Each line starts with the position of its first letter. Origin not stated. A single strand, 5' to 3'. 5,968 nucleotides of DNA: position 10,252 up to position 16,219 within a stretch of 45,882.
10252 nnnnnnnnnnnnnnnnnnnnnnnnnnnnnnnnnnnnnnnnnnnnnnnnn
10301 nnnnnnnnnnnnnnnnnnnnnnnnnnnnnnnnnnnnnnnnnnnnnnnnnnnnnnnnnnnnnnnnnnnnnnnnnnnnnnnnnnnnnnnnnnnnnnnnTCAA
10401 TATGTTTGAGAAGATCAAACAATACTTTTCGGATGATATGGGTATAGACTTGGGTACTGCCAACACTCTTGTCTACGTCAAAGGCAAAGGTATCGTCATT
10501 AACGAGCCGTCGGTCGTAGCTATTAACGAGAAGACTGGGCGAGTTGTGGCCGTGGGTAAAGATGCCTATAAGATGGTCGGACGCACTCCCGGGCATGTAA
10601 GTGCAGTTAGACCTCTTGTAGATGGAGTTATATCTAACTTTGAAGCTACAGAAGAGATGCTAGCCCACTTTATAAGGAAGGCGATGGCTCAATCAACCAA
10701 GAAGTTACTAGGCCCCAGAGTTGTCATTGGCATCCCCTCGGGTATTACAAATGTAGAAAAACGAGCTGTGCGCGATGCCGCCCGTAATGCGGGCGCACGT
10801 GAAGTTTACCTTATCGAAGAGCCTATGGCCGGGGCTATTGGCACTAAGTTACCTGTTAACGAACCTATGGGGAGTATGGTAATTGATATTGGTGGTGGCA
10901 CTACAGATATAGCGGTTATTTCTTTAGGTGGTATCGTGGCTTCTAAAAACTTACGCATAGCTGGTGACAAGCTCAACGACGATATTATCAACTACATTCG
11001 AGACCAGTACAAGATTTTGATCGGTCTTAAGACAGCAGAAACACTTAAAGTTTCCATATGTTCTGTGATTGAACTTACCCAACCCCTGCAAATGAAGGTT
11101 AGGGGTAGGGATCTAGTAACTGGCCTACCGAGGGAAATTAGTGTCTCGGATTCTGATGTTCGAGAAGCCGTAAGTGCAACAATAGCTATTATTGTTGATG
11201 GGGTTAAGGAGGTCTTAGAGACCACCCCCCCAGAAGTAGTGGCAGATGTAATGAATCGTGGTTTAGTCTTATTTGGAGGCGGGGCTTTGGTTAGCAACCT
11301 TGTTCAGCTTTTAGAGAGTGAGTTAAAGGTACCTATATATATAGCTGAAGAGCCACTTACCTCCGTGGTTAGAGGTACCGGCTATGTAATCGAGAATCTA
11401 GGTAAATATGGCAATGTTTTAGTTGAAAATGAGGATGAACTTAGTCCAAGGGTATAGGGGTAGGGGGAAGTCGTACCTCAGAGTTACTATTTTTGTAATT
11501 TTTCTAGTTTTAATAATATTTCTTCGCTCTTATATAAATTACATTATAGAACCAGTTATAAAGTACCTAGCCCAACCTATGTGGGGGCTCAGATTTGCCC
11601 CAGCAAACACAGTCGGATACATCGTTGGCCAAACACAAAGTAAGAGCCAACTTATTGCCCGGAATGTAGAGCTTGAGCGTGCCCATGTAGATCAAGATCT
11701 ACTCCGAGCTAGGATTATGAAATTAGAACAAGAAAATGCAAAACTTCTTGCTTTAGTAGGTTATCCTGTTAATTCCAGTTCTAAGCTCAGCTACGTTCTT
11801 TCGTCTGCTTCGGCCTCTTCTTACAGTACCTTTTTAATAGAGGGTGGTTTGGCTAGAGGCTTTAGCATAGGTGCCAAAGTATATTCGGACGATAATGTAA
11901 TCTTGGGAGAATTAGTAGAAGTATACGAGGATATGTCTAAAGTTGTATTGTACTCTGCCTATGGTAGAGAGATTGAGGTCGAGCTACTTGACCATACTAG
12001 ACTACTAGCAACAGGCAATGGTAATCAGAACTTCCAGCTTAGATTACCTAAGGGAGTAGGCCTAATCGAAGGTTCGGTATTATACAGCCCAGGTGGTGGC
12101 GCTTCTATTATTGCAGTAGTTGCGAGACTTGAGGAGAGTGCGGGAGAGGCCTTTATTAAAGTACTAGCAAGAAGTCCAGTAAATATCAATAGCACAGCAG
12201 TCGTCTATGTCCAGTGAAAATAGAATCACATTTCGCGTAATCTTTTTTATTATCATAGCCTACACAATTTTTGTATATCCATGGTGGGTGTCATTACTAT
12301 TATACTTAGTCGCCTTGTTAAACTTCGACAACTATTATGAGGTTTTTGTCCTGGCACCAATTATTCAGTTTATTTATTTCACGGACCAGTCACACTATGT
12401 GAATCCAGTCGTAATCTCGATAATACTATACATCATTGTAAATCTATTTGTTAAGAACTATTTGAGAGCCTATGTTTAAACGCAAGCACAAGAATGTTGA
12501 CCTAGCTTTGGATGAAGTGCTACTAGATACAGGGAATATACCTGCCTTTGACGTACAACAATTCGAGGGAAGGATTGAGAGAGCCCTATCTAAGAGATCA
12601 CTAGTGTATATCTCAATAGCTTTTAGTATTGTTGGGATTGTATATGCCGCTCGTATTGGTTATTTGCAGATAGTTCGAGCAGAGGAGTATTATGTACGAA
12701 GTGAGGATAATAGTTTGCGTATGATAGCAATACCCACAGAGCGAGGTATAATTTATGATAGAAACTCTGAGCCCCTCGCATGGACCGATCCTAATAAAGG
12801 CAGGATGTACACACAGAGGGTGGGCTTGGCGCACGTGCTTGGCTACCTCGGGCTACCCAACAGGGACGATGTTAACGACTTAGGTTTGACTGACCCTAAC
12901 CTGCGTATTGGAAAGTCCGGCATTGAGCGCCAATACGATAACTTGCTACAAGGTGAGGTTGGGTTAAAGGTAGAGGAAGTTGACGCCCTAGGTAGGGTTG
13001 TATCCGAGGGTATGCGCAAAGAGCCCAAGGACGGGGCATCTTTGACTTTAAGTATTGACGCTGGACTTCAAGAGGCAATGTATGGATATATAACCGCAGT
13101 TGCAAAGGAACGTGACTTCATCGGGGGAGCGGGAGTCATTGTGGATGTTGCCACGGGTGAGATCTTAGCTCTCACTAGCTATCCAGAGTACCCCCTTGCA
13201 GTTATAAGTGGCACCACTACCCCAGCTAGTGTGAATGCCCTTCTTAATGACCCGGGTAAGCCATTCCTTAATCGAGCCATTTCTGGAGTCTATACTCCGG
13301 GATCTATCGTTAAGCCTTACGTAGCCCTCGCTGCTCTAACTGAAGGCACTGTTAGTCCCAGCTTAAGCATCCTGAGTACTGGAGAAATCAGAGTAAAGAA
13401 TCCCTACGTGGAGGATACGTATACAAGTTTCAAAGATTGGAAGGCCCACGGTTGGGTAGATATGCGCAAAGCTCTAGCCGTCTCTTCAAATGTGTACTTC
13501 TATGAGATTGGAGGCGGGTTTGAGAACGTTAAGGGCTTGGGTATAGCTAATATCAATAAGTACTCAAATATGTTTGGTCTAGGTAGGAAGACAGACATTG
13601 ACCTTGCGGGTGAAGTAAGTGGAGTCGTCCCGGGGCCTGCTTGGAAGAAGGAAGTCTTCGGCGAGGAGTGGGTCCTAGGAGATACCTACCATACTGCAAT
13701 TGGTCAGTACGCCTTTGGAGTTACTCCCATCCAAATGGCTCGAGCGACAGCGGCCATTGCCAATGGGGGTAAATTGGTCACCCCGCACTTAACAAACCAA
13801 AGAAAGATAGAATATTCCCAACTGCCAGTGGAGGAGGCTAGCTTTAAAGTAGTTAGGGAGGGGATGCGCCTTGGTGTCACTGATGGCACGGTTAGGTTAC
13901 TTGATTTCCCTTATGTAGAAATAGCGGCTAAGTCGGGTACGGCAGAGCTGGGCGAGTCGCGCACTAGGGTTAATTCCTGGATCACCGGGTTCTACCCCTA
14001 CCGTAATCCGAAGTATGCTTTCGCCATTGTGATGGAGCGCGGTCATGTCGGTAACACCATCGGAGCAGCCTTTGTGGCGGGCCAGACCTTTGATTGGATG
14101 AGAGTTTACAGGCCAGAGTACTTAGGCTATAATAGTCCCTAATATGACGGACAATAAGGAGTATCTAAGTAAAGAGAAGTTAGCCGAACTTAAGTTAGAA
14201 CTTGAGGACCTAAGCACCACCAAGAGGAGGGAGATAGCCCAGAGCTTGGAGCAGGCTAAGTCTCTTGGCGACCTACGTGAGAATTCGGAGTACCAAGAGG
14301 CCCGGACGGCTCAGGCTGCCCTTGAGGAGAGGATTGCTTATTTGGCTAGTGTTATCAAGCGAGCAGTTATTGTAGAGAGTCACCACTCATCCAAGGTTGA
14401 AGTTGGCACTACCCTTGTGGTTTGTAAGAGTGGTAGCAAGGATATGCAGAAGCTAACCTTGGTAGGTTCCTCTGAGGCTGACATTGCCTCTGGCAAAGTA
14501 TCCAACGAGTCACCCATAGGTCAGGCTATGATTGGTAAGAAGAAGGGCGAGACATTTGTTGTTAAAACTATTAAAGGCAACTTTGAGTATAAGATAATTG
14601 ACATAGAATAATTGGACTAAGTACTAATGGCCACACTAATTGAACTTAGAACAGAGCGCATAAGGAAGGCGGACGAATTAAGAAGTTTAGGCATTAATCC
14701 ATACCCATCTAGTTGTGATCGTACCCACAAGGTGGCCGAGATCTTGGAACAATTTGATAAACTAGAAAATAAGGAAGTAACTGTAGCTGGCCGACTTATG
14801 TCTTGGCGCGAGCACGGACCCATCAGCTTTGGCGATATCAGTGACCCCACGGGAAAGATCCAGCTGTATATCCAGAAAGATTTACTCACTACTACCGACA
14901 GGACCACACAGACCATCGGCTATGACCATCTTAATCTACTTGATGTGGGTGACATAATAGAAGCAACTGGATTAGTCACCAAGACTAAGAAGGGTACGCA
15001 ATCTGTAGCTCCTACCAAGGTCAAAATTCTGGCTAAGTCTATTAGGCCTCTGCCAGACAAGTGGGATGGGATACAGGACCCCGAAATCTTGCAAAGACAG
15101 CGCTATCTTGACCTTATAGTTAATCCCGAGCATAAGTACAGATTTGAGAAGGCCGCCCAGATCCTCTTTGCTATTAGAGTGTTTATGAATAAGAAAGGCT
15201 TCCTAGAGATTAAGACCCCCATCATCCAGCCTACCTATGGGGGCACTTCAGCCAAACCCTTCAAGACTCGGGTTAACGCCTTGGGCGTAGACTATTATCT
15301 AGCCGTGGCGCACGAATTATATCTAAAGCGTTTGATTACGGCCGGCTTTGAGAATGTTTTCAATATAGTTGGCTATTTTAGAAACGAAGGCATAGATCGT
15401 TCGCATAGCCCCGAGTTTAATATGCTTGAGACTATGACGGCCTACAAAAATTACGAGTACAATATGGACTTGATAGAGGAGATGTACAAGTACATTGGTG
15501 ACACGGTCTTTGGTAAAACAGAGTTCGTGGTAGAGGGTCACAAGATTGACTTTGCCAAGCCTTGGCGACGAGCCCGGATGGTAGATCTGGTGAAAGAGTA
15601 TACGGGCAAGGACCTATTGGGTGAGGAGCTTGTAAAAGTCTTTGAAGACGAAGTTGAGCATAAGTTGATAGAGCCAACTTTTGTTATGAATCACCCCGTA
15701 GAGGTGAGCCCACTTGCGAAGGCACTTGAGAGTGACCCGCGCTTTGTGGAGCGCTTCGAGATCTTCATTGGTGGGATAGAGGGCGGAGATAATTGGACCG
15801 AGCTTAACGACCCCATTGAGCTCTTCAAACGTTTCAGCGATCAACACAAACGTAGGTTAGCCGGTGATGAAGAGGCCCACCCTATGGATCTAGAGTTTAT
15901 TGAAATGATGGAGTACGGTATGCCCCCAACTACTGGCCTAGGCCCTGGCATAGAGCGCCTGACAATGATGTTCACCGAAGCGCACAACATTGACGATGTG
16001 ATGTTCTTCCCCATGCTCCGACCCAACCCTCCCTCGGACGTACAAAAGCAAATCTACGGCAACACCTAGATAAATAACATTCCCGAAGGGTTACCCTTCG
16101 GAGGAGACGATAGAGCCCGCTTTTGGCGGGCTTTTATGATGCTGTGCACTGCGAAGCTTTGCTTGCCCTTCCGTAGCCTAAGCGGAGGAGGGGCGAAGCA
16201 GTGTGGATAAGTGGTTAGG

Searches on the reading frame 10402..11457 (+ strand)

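Call 44: search_protein_families(library=pfam, proteins=[window:10402-11457:+], max_evalue=0.001)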
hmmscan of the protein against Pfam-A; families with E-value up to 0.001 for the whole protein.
window:10402-11457:+ (351 aa): 6 families
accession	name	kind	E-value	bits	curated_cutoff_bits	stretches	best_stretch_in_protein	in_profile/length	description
PF06723.19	MreB_Mbl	-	3.7e-136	453.7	27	1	11-335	2-324/327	MreB/Mbl protein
PF00012.26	HSP70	-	7.9e-12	44.6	20.6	1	83-208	110-243/599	Hsp70 protein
PF14450.12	FtsA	-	3.4e-11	44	31.8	1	159-326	1-120/127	Cell division protein FtsA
PF00022.25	Actin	-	1.4e-06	27.6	27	1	36-202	31-190/410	Actin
PF06277.17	EutA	-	9.7e-05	21.9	27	1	158-223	145-214/475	Ethanolamine utilisation protein EutA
PF11104.14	PilM_2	-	0.00051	19.5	27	0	157-198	181-222/340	Type IV pilus assembly protein PilM;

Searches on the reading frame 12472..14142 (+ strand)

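Call 44: search_protein_families(library=pfam, proteins=[window:12472-14142:+], max_evalue=0.001)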
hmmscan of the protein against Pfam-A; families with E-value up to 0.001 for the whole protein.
window:12472-14142:+ (556 aa): 2 families
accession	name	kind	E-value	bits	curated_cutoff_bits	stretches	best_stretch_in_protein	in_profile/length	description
PF00905.27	Transpeptidase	-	1.4e-55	189.1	22.1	1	219-526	1-285/299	Penicillin binding protein transpeptidase domain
PF03717.20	PBP_dimer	-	5.9e-17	63.1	24.4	1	107-179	104-178/180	Penicillin-binding Protein dimerisation domain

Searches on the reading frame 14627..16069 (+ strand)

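Call 44: search_protein_families(library=pfam, proteins=[window:14627-16069:+], max_evalue=0.001)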
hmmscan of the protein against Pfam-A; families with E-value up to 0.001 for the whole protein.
window:14627-16069:+ (480 aa): 3 families
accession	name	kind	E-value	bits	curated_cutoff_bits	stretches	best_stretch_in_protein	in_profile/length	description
PF00152.25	tRNA-synt_2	-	2.1e-73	247.5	25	1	152-464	2-307/308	tRNA synthetases class II (D, K and N)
PF01336.31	tRNA_anti-codon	-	2e-12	47.3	27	1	51-141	1-74/75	OB-fold nucleic acid binding domain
PF01409.25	tRNA-synt_2d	-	0.0005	20.1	19.8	0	245-312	106-172/246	tRNA synthetases class II core domain (F)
